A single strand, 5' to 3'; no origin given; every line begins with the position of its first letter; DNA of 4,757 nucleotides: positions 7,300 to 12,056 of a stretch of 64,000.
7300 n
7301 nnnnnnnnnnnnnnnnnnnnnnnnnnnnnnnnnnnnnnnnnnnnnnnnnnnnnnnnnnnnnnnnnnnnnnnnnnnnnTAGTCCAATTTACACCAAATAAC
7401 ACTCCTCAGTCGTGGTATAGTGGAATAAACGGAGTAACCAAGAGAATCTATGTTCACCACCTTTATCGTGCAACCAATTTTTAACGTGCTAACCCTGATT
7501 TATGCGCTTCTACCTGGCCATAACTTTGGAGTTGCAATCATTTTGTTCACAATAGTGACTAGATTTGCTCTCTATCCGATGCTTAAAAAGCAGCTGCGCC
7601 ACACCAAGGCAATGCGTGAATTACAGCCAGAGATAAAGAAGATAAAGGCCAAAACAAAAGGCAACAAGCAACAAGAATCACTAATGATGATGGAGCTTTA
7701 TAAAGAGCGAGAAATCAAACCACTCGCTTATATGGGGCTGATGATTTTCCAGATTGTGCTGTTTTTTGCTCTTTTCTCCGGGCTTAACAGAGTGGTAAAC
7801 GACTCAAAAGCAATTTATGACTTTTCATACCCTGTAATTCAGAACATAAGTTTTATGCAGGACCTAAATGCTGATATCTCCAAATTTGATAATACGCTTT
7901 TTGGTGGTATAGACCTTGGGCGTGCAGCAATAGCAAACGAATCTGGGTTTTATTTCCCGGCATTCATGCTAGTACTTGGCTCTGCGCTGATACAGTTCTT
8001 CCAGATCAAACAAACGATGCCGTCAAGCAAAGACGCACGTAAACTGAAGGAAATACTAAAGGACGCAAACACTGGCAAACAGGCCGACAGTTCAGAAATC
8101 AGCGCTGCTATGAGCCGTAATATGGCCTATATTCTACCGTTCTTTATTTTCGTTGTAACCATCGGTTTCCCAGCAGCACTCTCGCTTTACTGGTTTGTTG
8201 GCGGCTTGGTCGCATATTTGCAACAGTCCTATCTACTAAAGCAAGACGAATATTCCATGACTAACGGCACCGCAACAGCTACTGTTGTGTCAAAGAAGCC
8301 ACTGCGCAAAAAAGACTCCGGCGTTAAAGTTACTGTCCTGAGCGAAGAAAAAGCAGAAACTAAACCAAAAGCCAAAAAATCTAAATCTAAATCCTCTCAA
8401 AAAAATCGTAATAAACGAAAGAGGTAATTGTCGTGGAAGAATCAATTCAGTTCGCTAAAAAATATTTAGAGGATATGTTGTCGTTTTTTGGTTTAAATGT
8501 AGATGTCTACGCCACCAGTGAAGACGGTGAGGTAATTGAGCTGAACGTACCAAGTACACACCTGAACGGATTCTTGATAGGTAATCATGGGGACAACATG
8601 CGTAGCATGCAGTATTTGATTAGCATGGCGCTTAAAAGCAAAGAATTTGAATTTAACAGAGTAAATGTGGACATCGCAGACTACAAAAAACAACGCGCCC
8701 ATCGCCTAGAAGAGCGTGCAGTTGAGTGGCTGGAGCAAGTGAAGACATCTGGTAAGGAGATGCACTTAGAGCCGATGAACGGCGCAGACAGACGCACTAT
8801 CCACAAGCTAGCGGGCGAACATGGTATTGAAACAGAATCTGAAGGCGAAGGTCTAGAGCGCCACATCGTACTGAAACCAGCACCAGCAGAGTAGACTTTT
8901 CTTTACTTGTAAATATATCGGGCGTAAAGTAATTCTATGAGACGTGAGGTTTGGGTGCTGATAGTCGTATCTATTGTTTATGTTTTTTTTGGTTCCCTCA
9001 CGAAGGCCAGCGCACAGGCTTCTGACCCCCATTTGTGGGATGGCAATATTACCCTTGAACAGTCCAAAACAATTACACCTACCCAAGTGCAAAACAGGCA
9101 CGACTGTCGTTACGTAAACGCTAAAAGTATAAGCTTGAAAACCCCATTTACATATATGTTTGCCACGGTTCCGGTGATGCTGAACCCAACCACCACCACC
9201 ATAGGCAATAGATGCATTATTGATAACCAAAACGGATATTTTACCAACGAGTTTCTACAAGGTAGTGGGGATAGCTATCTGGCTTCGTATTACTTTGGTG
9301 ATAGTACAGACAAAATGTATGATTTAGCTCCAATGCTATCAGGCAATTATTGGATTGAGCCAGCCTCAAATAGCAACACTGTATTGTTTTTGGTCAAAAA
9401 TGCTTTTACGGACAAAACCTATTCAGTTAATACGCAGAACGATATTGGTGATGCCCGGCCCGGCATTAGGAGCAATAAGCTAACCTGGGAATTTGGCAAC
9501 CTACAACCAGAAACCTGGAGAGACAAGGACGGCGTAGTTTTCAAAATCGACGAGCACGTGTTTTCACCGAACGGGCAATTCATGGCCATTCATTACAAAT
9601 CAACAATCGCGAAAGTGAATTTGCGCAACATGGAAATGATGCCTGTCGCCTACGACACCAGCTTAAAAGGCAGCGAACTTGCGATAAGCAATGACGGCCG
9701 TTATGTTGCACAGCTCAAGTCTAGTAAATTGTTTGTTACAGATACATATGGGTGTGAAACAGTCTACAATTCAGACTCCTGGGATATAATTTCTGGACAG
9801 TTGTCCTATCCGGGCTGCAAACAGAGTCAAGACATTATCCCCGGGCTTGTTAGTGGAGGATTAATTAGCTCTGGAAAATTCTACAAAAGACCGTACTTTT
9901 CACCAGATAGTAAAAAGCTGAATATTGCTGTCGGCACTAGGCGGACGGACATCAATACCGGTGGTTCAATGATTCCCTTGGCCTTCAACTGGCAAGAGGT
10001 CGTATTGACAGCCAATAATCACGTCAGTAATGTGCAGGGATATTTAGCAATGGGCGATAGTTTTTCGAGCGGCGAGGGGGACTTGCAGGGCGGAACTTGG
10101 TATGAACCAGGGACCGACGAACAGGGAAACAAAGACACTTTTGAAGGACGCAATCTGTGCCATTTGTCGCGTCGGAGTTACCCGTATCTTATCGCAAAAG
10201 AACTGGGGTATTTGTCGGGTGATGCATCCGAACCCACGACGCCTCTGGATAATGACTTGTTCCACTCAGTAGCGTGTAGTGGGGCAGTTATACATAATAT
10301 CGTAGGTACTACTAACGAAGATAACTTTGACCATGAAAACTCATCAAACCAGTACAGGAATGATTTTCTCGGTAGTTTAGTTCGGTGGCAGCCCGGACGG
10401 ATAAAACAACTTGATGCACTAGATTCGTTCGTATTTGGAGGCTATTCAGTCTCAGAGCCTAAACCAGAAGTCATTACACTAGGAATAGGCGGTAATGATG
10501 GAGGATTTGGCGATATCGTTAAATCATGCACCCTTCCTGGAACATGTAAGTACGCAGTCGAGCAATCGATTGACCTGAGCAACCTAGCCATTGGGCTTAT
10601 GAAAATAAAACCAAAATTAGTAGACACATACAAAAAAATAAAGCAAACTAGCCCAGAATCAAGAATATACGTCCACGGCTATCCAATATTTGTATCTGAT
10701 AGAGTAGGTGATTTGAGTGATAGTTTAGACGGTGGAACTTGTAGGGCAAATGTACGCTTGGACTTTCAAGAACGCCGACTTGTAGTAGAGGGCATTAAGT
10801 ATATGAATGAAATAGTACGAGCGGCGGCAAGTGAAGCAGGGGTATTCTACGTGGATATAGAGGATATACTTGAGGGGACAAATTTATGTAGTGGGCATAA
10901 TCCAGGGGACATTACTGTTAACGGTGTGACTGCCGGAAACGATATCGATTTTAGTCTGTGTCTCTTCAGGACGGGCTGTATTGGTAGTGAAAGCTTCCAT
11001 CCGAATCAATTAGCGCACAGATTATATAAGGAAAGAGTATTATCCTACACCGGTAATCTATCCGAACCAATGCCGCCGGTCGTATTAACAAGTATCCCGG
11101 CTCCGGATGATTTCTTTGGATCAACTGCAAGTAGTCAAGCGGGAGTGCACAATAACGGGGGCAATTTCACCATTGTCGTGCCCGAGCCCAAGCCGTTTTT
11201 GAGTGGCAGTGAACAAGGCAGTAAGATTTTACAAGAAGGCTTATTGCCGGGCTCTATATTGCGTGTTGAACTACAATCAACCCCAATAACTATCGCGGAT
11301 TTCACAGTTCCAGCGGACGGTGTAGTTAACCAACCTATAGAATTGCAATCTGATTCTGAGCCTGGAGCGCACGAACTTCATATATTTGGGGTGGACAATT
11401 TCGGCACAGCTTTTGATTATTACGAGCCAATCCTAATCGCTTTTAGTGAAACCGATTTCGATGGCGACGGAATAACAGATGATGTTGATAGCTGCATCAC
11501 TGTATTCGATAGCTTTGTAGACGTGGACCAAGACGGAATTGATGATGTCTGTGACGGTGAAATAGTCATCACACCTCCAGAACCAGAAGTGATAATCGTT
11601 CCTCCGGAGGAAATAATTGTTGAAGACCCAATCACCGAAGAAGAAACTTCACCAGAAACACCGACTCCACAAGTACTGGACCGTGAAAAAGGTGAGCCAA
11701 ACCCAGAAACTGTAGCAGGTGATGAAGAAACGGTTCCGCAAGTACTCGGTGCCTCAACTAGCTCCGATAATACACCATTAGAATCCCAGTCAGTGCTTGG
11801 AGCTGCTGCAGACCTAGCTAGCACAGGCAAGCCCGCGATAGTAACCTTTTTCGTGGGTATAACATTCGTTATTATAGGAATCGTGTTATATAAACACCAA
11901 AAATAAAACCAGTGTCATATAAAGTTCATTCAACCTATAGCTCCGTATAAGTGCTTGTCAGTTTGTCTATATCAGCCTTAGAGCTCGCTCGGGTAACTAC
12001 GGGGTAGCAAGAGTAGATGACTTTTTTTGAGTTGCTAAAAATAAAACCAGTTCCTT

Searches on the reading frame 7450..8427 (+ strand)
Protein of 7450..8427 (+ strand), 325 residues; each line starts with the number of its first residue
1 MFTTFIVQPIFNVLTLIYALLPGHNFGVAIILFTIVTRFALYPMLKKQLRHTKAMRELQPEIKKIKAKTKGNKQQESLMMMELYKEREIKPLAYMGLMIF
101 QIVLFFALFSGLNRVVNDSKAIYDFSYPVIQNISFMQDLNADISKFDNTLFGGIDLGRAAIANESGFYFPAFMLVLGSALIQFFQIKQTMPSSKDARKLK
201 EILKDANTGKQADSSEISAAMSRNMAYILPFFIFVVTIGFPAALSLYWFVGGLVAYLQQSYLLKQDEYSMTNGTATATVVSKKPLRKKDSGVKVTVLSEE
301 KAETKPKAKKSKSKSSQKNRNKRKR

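Call 23: search_protein_families(library=pfam, proteins=[window:7450-8427:+], max_evalue=0.001)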
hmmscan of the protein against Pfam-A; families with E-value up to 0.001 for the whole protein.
window:7450-8427:+ (325 aa): 1 family
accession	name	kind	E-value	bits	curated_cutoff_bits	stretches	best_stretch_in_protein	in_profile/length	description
PF02096.25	60KD_IMP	-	5e-38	131.1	35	1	26-262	1-161/163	60Kd inner membrane protein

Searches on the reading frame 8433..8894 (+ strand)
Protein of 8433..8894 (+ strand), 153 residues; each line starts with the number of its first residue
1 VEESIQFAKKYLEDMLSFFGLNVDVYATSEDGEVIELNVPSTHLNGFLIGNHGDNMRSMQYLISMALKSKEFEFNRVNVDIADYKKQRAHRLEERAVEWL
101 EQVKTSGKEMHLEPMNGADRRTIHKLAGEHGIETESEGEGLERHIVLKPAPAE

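Call 23: search_protein_families(library=pfam, proteins=[window:8433-8894:+], max_evalue=0.001)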
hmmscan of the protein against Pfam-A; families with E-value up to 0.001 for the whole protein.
window:8433-8894:+ (153 aa): 2 families
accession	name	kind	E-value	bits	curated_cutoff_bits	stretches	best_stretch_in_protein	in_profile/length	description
PF01424.28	R3H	-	3.2e-16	59.5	26.8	1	92-149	3-60/60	R3H domain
PF13083.13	KH_KhpA-B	-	1e-08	35.4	32.1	1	6-79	2-71/73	KhpA/KhpB, KH domain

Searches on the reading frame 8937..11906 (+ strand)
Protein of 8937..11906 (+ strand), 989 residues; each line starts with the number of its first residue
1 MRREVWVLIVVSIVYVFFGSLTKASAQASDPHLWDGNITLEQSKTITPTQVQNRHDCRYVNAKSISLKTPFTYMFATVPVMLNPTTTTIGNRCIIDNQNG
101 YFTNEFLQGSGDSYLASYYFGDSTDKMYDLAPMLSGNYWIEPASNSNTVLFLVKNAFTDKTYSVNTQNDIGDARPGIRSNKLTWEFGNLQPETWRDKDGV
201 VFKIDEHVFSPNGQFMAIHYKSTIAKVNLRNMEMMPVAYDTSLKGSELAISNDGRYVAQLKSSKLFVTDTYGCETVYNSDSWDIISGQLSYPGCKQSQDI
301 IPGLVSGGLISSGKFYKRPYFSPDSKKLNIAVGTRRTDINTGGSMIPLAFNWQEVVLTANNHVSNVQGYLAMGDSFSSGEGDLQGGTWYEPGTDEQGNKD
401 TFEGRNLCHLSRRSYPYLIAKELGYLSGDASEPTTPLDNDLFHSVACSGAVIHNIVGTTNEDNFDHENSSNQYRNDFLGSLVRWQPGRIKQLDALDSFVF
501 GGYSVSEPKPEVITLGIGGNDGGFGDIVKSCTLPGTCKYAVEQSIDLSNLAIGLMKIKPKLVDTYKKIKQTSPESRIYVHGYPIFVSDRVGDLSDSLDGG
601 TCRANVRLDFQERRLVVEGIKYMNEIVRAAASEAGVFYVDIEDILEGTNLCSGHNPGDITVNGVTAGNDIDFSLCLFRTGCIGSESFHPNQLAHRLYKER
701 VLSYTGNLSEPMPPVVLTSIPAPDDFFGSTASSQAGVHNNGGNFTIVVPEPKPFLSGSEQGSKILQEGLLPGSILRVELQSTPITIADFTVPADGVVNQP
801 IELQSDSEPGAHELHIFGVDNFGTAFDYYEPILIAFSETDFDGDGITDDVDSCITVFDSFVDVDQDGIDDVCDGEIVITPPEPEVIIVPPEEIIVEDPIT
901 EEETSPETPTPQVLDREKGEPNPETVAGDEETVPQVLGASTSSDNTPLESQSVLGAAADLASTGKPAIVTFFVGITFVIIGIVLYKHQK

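Call 21: find_encoding_contigs(protein=window:8937-11906:+, flank=10000, max_places=1)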
Protein window:8937-11906:+ (989 aa): no gene with exactly this product is on record in the collection.

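Call 23: search_protein_families(library=pfam, proteins=[window:8937-11906:+], max_evalue=0.001)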
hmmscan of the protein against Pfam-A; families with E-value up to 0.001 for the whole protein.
window:8937-11906:+ (989 aa): 2 families
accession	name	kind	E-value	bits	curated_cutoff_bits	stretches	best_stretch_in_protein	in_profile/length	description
PF13472.12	Lipase_GDSL_2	-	3.4e-09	37.9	32.9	1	505-696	58-178/178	GDSL-like Lipase/Acylhydrolase family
PF00657.28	Lipase_GDSL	-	3.5e-07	31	23.6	1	369-696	1-203/208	GDSL-like Lipase/Acylhydrolase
